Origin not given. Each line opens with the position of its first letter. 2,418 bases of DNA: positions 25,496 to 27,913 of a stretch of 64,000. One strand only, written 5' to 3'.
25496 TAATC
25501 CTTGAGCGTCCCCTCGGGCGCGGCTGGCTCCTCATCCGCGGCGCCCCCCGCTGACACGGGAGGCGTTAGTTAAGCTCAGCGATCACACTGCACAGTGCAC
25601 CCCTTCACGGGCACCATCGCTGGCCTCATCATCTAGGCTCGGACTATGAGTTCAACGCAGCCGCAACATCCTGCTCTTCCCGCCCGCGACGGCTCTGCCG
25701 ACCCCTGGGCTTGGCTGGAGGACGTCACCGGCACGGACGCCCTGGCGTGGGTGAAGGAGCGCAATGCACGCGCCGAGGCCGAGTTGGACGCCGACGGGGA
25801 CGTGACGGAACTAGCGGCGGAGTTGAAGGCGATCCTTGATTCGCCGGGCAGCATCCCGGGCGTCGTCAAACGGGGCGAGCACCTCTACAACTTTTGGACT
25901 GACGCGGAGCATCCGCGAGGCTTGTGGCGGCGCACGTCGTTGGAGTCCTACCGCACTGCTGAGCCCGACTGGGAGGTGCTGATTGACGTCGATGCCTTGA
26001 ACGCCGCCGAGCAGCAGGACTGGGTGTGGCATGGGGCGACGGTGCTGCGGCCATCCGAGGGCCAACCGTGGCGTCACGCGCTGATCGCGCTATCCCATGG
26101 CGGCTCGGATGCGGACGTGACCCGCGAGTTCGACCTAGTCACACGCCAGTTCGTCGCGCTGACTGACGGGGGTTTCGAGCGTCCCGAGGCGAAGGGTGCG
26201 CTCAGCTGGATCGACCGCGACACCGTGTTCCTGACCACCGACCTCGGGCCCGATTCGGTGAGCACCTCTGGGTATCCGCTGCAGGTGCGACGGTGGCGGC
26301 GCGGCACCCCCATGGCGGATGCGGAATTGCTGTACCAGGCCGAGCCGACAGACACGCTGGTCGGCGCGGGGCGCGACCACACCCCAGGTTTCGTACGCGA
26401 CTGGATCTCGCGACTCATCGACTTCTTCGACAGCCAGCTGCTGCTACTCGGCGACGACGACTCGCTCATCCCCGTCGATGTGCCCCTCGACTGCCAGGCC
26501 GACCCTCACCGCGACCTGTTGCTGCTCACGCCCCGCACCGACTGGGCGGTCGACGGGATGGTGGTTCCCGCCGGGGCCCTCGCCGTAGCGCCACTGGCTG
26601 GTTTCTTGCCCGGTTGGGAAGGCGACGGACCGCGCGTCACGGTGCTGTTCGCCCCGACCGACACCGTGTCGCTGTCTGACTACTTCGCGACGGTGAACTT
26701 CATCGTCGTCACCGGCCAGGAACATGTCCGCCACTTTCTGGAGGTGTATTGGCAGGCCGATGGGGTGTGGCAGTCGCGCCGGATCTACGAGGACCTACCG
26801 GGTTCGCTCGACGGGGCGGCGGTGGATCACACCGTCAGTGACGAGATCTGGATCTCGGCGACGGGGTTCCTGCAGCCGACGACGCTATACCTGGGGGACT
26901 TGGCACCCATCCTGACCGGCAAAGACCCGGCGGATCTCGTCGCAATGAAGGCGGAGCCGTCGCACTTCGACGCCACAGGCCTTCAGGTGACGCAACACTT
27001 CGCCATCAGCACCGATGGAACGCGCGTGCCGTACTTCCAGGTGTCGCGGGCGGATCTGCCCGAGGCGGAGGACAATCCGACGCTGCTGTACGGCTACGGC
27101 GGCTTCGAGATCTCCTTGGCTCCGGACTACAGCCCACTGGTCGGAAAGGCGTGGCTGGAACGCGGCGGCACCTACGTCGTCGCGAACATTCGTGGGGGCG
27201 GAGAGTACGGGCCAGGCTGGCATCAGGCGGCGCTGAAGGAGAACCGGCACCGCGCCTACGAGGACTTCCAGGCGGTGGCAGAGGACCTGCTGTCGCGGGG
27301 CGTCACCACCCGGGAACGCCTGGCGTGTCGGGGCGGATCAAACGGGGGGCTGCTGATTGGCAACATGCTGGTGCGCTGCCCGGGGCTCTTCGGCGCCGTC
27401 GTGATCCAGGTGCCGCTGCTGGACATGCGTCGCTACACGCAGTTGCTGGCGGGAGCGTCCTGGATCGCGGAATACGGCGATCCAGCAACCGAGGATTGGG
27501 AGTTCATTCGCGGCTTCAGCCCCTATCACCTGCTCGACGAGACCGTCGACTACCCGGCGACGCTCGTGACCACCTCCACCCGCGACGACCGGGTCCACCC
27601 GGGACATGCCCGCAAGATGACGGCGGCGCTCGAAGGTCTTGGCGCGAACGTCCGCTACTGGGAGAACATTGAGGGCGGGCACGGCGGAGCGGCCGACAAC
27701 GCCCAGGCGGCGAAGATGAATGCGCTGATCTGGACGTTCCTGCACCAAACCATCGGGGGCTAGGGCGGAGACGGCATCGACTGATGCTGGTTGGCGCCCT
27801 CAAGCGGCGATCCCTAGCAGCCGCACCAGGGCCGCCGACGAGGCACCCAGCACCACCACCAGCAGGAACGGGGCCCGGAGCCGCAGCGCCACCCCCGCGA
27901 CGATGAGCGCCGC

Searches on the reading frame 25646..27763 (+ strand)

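Call 35: search_protein_families(library=pfam, proteins=[window:25646-27763:+], max_evalue=0.00001)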
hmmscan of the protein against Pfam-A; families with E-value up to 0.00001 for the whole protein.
window:25646-27763:+ (705 aa): 2 families
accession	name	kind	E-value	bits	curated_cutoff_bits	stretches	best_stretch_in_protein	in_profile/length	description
PF00326.27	Peptidase_S9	-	1.2e-42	146.3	22.6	1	502-704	8-211/213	Prolyl oligopeptidase family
PF02897.21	Peptidase_S9_N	-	1.7e-24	86.8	24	1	17-244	18-237/414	Prolyl oligopeptidase, N-terminal beta-propeller domain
